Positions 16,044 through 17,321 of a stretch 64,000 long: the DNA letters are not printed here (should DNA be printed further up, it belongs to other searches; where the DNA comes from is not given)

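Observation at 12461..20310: Co-directional cluster of secreted proteins ending in a transmembrane propeller-YYY-PP2C sensor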

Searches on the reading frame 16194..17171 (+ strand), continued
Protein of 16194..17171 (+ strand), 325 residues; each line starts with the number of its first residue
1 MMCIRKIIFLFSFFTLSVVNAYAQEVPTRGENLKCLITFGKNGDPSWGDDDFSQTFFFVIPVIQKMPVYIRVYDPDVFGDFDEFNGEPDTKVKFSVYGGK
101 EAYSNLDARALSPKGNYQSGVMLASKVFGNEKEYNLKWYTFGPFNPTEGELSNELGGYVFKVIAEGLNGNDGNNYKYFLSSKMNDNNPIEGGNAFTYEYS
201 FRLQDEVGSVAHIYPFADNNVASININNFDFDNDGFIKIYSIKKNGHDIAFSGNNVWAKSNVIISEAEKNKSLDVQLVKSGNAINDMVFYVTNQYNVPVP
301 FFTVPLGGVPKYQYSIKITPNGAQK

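Call 66: search_protein_representatives(alignment_id=A1)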
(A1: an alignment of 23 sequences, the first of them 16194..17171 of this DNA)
Query: 23 sequences, 322 profile positions. Proteins with E-value up to 0.001 (for the whole library): 703; up to 1e-10: 536; up to 1e-30: 163. The best 150 are listed.
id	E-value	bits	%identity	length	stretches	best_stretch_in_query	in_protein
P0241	1.7e-132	457.9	-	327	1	7-320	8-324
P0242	7.9e-122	422.8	-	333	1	4-318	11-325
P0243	5.8e-105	367.4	-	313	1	4-307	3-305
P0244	8.9e-104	363.5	-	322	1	4-317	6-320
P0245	4.5e-98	344.8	-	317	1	7-316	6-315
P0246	8.9e-96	337.2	-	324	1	3-320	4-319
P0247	2.3e-95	335.9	-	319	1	7-302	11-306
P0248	1.8e-94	333.0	-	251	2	5-157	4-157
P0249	2.2e-93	329.4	-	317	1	4-317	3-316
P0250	1.7e-91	323.2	-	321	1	8-314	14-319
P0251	5.5e-91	321.5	-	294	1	34-306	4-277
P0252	7.2e-88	311.2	-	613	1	20-298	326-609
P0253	1.5e-84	300.3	-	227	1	3-201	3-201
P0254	1.8e-83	296.8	-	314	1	4-303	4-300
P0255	3.3e-83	295.9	-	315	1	7-303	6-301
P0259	1.1e-76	274.5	-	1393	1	6-298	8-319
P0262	6.1e-72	258.9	-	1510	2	8-266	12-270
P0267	2.3e-63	230.7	-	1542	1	13-303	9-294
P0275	1.4e-58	215.0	-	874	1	19-307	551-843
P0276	2.2e-58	214.4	-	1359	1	31-304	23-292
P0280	2.4e-55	204.4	-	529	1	20-301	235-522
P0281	7.4e-55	202.8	-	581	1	14-243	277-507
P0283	5.3e-54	199.9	-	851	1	8-305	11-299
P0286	7.0e-53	196.3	-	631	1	31-303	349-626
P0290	8.1e-51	189.5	-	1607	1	28-298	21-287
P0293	4.0e-50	187.2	-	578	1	24-302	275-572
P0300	3.2e-47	177.7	-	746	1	33-301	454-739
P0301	5.6e-47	176.9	-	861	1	14-301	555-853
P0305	3.1e-45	171.1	-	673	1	19-301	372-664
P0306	1.8e-44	168.6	-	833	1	24-303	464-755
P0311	1.5e-43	165.6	-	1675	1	10-298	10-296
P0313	2.3e-43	165.0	-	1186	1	24-298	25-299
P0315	6.7e-43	163.5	-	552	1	31-301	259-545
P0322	1.5e-41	159.1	-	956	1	28-298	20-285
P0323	3.1e-41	158.0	-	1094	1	3-299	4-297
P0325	8.8e-41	156.5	-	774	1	29-307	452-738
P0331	1.2e-39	152.8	-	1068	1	29-314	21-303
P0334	1.8e-39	152.2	-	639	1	8-290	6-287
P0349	4.2e-38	147.7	-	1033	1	17-298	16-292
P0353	1.1e-37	146.3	-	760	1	26-299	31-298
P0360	1.1e-36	143.0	-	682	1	32-307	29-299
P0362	2.1e-36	142.1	-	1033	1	18-301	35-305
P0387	3.9e-33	131.4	-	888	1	7-302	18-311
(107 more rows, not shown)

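Call 67: search_protein_families(library=pfam, proteins=[P0259, P0262, P0267, P0290, P0276, P0252, P0275], max_evalue=0.0001)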
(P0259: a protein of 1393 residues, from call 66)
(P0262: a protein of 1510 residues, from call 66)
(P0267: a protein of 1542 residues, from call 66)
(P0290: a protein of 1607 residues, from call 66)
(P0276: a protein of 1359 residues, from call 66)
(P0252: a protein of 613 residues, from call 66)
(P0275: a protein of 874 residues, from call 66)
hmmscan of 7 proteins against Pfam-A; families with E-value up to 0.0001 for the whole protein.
P0259 (1393 aa): 8 families
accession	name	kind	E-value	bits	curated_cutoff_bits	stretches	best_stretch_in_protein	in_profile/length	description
PF18911.6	PKD_4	-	1.7e-281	909.7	27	12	1203-1287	1-85/85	PKD domain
PF00801.26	PKD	-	5.5e-150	488.2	23.5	12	425-487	8-70/80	PKD domain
PF22352.2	K319L-like_PKD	-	7e-55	183.4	27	1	1128-1189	7-74/84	K319L-like, PKD domain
PF21027.3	Sde0182_C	-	3e-22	79.4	27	0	346-366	1-21/83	Cellulose-binding protein Sde0182, C-terminal domain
PF02010.21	REJ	-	9.8e-15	54.5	25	0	560-634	53-132/452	REJ domain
PF18981.6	InlK_D3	-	6.2e-12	45.9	25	0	1171-1191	46-66/75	Internalin K domain (D3/D4)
PF14347.11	DUF4399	-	6.1e-07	30.2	28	0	726-764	49-89/91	Domain of unknown function (DUF4399)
PF16967.11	TcfC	-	5e-05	23.2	29.4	0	737-760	43-66/68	E-set like domain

P0262 (1510 aa): 13 families
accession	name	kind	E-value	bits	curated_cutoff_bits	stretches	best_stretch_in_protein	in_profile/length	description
PF18911.6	PKD_4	-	8.9e-290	936.3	27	12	1143-1227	1-85/85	PKD domain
PF00801.26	PKD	-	4.1e-162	527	23.5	12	1333-1393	13-72/80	PKD domain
PF22352.2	K319L-like_PKD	-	1.8e-61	204.5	27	2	1150-1229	1-84/84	K319L-like, PKD domain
PF21027.3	Sde0182_C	-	5.6e-30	104.2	27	0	461-481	1-21/83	Cellulose-binding protein Sde0182, C-terminal domain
PF14347.11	DUF4399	-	6e-15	55.8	28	0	1460-1494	53-89/91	Domain of unknown function (DUF4399)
PF02010.21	REJ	-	7.5e-15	54.9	25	0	761-831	48-128/452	REJ domain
PF18981.6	InlK_D3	-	3.9e-09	36.9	25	0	937-955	46-64/75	Internalin K domain (D3/D4)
PF05345.18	He_PIG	-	9.3e-09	36.1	24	0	937-955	67-85/96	Putative Ig domain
PF23194.1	NOMO_5th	-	2.8e-08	34.5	27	0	1286-1306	46-66/89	NOMO fifth transthyretin-like domain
PF16820.11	PKD_3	-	3.7e-07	30.3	26.3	0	648-684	31-67/68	PKD-like domain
PF08329.16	ChitinaseA_N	-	1.7e-05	24.9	21.2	0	750-792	70-110/133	Chitinase A, N-terminal domain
PF17963.7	Big_9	-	4.6e-05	24.7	23.6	0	1406-1492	1-87/89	Bacterial Ig domain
PF07495.19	Y_Y_Y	-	6.7e-05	23.1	26.6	0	932-955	29-52/65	Y_Y_Y domain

P0267 (1542 aa): 16 families
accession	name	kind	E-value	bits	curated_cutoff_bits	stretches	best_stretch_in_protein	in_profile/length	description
PF18911.6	PKD_4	-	0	1170.8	27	14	649-733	1-85/85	PKD domain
PF00801.26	PKD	-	6.2e-188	609.8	23.5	14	398-453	16-71/80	PKD domain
PF22352.2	K319L-like_PKD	-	2.2e-76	252.3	27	4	665-723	11-75/84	K319L-like, PKD domain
PF21027.3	Sde0182_C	-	3.5e-23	82.4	27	0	1462-1481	2-21/83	Cellulose-binding protein Sde0182, C-terminal domain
PF14347.11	DUF4399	-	3.6e-17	62.9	28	0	1499-1529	58-90/91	Domain of unknown function (DUF4399)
PF18981.6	InlK_D3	-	9e-16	58.2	25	0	1499-1529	47-75/75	Internalin K domain (D3/D4)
PF02010.21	REJ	-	8.3e-14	51.5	25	0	619-688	51-123/452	REJ domain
PF15418.12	DUF4625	-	6.9e-12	46.2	27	0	1408-1430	103-125/131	Domain of unknown function (DUF4625)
PF23194.1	NOMO_5th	-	2.3e-10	41.2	27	0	969-1006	46-85/89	NOMO fifth transthyretin-like domain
PF05345.18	He_PIG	-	9.4e-09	36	24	0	1498-1527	67-93/96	Putative Ig domain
PF18146.6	CinA_KH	-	1.5e-08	35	27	0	968-998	31-61/73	Damage-inducible protein CinA KH domain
PF07495.19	Y_Y_Y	-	1.7e-08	34.6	26.6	0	531-549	35-53/65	Y_Y_Y domain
PF17632.7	DUF5513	-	7.4e-08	33.2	27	0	521-551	3-32/91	Family of unknown function (DUF5513)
PF13027.11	DUF3888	-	2.6e-06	28.2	22.2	0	1492-1530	35-74/87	Protein of unknown function (DUF3888)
PF16403.11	Bact_surface_Ig-like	-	3.8e-06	27.3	27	0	1498-1517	43-62/71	Bacterial surface protein, Ig-like domain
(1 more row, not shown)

P0290 (1607 aa): 9 families
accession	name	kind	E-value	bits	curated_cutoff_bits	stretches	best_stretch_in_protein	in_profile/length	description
PF18911.6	PKD_4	-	0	1127.5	27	15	470-551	1-82/85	PKD domain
PF00801.26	PKD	-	6.2e-178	577.7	23.5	15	478-546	6-74/80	PKD domain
PF22352.2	K319L-like_PKD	-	1.3e-71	237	27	2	651-729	1-84/84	K319L-like, PKD domain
PF21027.3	Sde0182_C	-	7.4e-26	91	27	0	837-856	3-22/83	Cellulose-binding protein Sde0182, C-terminal domain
PF02010.21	REJ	-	3.2e-16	59.4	25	1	787-860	51-131/452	REJ domain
PF14347.11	DUF4399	-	8e-08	33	28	0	1028-1077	44-88/91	Domain of unknown function (DUF4399)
PF18981.6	InlK_D3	-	1.2e-05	25.8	25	0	513-544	33-65/75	Internalin K domain (D3/D4)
PF07495.19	Y_Y_Y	-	1.3e-05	25.4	26.6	0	787-810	36-58/65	Y_Y_Y domain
PF15418.12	DUF4625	-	2.4e-05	25.1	27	0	699-722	103-126/131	Domain of unknown function (DUF4625)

P0276 (1359 aa): 12 families
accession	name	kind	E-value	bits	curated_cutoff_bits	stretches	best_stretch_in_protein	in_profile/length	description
PF18911.6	PKD_4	-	0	991.1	27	12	906-990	1-85/85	PKD domain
PF00801.26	PKD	-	4.5e-163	530.1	23.5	12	1273-1332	13-72/80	PKD domain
PF22352.2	K319L-like_PKD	-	2.7e-69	229.6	27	5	829-892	6-74/84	K319L-like, PKD domain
PF21027.3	Sde0182_C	-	6e-23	81.7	27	0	1276-1296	1-21/83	Cellulose-binding protein Sde0182, C-terminal domain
PF14347.11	DUF4399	-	1.4e-12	48.3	28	0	594-644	44-89/91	Domain of unknown function (DUF4399)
PF18981.6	InlK_D3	-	4e-11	43.3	25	0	1314-1340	47-73/75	Internalin K domain (D3/D4)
PF05345.18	He_PIG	-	6.2e-10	39.8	24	0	1312-1342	66-95/96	Putative Ig domain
PF13027.11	DUF3888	-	3.9e-08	34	22.2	0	956-987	36-68/87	Protein of unknown function (DUF3888)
PF16967.11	TcfC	-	9.7e-08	31.9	29.4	0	615-632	43-60/68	E-set like domain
PF07495.19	Y_Y_Y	-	3.7e-07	30.4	26.6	0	525-543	34-52/65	Y_Y_Y domain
PF15418.12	DUF4625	-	8.8e-07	29.7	27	0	786-809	103-126/131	Domain of unknown function (DUF4625)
PF18565.7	Glyco_hydro2_C5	-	1.3e-06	28.7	32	0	790-818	17-45/103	Glycoside hydrolase family 2 C-terminal domain 5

P0252 (613 aa): 1 family
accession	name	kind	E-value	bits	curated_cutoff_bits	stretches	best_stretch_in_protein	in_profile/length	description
PF05569.17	Peptidase_M56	-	1.4e-07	31.4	31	1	177-268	196-294/296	BlaR1 peptidase M56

P0275 (874 aa): 1 family
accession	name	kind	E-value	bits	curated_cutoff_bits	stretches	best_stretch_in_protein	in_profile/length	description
PF01833.30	TIG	-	1.6e-22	79.7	20.9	2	466-549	1-83/84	IPT/TIG domain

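Call 68: list_cluster_members(proteins=[P0290, P0259, P0252, P0275, P0267, P0311, P0283, P0313])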
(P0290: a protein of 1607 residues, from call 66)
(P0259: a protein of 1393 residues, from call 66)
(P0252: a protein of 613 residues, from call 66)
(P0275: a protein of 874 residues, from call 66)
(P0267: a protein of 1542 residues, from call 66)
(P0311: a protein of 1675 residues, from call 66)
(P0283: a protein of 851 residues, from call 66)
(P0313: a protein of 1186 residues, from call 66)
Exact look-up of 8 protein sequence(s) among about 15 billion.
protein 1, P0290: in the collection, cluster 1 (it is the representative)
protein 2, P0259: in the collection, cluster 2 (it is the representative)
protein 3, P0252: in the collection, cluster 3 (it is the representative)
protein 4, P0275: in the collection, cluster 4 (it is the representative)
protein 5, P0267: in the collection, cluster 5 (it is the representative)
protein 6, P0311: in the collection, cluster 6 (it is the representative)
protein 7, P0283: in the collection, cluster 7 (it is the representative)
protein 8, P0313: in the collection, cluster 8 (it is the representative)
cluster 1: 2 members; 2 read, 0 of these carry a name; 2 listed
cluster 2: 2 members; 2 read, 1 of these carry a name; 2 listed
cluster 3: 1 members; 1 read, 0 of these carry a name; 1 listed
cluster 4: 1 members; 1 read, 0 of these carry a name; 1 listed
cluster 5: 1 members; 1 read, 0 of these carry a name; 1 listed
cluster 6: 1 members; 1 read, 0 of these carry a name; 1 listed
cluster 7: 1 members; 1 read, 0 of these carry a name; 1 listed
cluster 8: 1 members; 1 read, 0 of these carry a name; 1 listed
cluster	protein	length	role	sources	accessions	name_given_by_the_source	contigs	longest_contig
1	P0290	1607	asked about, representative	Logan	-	-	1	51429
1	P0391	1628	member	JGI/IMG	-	-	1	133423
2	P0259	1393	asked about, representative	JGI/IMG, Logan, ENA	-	-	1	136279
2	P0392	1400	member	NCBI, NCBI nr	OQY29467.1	MAG: hypothetical protein B6244_03580 [Candidatus Cloacimonetes bacterium 4572_55]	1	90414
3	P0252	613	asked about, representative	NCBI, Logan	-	-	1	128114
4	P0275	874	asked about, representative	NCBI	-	-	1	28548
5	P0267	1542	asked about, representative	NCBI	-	-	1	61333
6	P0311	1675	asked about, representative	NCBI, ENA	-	-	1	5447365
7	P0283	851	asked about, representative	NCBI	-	-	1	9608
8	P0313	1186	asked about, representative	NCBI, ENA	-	-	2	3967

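Call 70: find_encoding_contigs(protein=P0311, flank=8000, max_places=1)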
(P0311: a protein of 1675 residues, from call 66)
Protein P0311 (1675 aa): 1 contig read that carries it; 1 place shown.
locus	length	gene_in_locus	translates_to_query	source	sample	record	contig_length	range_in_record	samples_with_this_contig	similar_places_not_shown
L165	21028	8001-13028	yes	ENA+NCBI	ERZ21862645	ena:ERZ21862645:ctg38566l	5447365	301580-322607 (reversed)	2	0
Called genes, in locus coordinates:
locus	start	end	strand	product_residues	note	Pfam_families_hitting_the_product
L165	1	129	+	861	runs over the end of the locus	PF08309:LVIVD (faint), PF09826:Beta_propel (faint), PF18962:Por_Secre_tail (weak)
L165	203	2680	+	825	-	PF13517:FG-GAP_3, PF18962:Por_Secre_tail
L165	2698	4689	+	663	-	PF01839:FG-GAP (faint), PF13517:FG-GAP_3, PF18962:Por_Secre_tail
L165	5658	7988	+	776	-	PF04773:FecR, PF09136:Glucodextran_B, PF17936:Big_6 (faint), PF09136:Glucodextran_B (weak)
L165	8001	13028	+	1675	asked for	PF18911:PKD_4, PF00801:PKD, PF18911:PKD_4, PF00801:PKD, PF18911:PKD_4, PF00801:PKD, PF18911:PKD_4, PF00801:PKD, +19 more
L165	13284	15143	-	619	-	-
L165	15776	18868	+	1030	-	PF13620:CarboxypepD_reg, PF13715:CarbopepD_reg_2, PF07715:Plug (weak), PF00593:TonB_dep_Rec_b-barrel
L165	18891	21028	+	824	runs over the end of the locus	-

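Call 71: find_encoding_contigs(protein=P0259, flank=8000, max_places=1)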
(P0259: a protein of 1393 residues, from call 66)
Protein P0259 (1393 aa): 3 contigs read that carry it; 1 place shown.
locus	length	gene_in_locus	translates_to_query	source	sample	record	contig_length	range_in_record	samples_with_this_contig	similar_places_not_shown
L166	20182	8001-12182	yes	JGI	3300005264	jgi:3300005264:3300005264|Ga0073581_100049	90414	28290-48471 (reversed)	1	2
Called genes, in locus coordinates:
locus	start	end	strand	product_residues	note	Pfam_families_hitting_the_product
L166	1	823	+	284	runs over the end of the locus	PF13237:Fer4_10 (faint), PF14697:Fer4_21 (faint), PF25160:LdpA_Fe-S-bd (faint), PF00037:Fer4 (faint), PF12837:Fer4_6 (faint), PF12838:Fer4_7 (weak), PF13187:Fer4_9 (faint), PF12838:Fer4_7, +1 more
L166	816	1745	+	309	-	PF12801:Fer4_5, PF00037:Fer4 (faint), PF12801:Fer4_5 (weak), PF12838:Fer4_7 (weak), PF13187:Fer4_9 (weak)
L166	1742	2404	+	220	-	PF02463:SMC_N (faint), PF00005:ABC_tran, PF13304:AAA_21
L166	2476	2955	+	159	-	-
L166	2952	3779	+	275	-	PF12679:ABC2_membrane_2, PF12698:ABC2_membrane_3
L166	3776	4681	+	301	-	-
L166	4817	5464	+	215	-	PF04263:TPK_catalytic, PF21275:Thi_PPkinase_C (weak), PF04265:TPK_B1_binding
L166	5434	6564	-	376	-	PF13439:Glyco_transf_4, PF20706:GT4-conflict, PF00534:Glycos_transf_1, PF13692:Glyco_trans_1_4, PF13524:Glyco_trans_1_2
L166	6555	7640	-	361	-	PF13439:Glyco_transf_4 (weak), PF00534:Glycos_transf_1, PF13692:Glyco_trans_1_4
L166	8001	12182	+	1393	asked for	PF00801:PKD, PF18911:PKD_4, PF00801:PKD, PF18911:PKD_4, PF00801:PKD, PF18911:PKD_4, PF00801:PKD, PF18911:PKD_4, +21 more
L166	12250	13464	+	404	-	PF07690:MFS_1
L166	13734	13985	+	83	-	-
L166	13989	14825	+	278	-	PF01476:LysM (faint)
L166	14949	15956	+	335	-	PF02562:PhoH, PF13245:AAA_19 (weak)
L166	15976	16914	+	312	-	PF04085:MreC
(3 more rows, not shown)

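Call 72: find_encoding_contigs(protein=P0290, flank=8000, max_places=1)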
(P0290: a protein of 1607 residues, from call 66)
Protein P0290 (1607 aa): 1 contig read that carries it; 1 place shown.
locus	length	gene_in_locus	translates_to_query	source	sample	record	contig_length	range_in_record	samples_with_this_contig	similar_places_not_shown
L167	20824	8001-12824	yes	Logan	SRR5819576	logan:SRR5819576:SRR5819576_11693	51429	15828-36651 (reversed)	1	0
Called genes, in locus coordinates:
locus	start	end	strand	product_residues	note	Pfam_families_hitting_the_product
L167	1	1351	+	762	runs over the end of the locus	PF04389:Peptidase_M28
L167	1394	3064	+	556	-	-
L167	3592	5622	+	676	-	PF00512:HisKA (faint), PF00672:HAMP, PF02518:HATPase_c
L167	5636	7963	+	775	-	PF01476:LysM (weak), PF04773:FecR, PF09136:Glucodextran_B (faint)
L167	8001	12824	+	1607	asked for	PF18911:PKD_4, PF00801:PKD, PF00801:PKD, PF18911:PKD_4, PF00801:PKD, PF18911:PKD_4, PF00801:PKD, PF18911:PKD_4, +29 more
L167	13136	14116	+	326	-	PF13400:Tad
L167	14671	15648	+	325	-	PF13400:Tad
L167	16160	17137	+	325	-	PF13400:Tad (weak)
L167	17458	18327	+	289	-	-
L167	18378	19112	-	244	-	PF01182:Glucosamine_iso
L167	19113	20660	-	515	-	PF00479:G6PD_N, PF02781:G6PD_C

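Call 73: find_encoding_contigs(protein=P0252, flank=8000, max_places=1)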
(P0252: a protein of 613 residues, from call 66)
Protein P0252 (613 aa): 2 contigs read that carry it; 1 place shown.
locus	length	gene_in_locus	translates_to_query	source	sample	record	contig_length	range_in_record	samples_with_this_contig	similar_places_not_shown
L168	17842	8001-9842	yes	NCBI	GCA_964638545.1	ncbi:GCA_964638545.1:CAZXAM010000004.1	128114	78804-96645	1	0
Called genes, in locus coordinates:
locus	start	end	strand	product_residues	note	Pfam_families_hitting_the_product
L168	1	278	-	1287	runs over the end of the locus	PF03176:MMPL, PF01553:Acyltransferase, PF00891:Methyltransf_2 (weak), PF08241:Methyltransf_11, PF08242:Methyltransf_12, PF13649:Methyltransf_25, PF13847:Methyltransf_31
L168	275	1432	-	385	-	PF00535:Glycos_transf_2, PF09835:DUF2062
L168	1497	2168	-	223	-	-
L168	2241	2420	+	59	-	-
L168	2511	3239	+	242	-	PF00106:adh_short, PF08659:KR, PF13561:adh_short_C2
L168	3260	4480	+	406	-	PF00109:ketoacyl-synt, PF02801:Ketoacyl-synt_C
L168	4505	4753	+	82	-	PF00550:PP-binding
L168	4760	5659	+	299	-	PF03279:Lip_A_acyltrans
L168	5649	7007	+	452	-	PF02310:B12-binding, PF04055:Radical_SAM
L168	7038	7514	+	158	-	PF22817:ApeP-like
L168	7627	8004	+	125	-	PF03965:Penicillinase_R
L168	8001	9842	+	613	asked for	PF05569:Peptidase_M56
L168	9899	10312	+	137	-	-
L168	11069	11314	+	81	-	-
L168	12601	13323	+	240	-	PF21348:RGL11_C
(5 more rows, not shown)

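Call 74: search_protein_families(library=pfam, proteins=[P0280, P0281, P0286, P0293, P0300, P0301, P0305, P0306, P0315, P0325], max_evalue=0.001)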
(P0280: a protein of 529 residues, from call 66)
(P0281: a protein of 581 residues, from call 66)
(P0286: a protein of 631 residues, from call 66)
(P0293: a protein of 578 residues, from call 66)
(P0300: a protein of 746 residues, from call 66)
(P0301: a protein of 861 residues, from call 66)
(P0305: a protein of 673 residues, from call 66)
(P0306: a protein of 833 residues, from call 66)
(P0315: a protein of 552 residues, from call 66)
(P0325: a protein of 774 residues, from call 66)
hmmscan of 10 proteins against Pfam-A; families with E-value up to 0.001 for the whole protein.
P0280 (529 aa): 0 families

P0281 (581 aa): 0 families

P0286 (631 aa): 0 families

P0293 (578 aa): 0 families

P0300 (746 aa): 4 families
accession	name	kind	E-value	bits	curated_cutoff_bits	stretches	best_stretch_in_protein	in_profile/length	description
PF09134.16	Invasin_D3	-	2.8e-23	82.7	33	2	168-262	3-96/98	Invasin, domain 3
PF02369.22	Big_1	-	3.8e-21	75.4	34.9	2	170-261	2-92/93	Bacterial Ig-like domain (group 1)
PF01833.30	TIG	-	2.3e-06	27.9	20.9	1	360-430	3-74/84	IPT/TIG domain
PF18565.7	Glyco_hydro2_C5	-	5.1e-06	26.7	32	0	170-254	1-98/103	Glycoside hydrolase family 2 C-terminal domain 5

P0301 (861 aa): 0 families

P0305 (673 aa): 1 family
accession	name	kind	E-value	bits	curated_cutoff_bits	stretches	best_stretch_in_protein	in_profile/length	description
PF01833.30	TIG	-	0.0001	22.7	20.9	0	1-86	3-83/84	IPT/TIG domain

P0306 (833 aa): 2 families
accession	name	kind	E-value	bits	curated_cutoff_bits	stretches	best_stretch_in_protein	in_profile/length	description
PF09134.16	Invasin_D3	-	5.9e-14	52.8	33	1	188-266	2-80/98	Invasin, domain 3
PF02369.22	Big_1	-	2.7e-08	34.2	34.9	1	191-267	2-79/93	Bacterial Ig-like domain (group 1)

P0315 (552 aa): 2 families
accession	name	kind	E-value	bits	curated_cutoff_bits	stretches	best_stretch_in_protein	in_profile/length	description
PF09134.16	Invasin_D3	-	1.8e-09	38.4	33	1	89-163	20-97/98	Invasin, domain 3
PF02369.22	Big_1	-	3.5e-09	37.1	34.9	1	90-162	18-93/93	Bacterial Ig-like domain (group 1)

P0325 (774 aa): 1 family
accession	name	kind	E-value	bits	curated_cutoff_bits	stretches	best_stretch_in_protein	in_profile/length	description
PF01833.30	TIG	-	3.5e-14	53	20.9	2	356-429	1-73/84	IPT/TIG domain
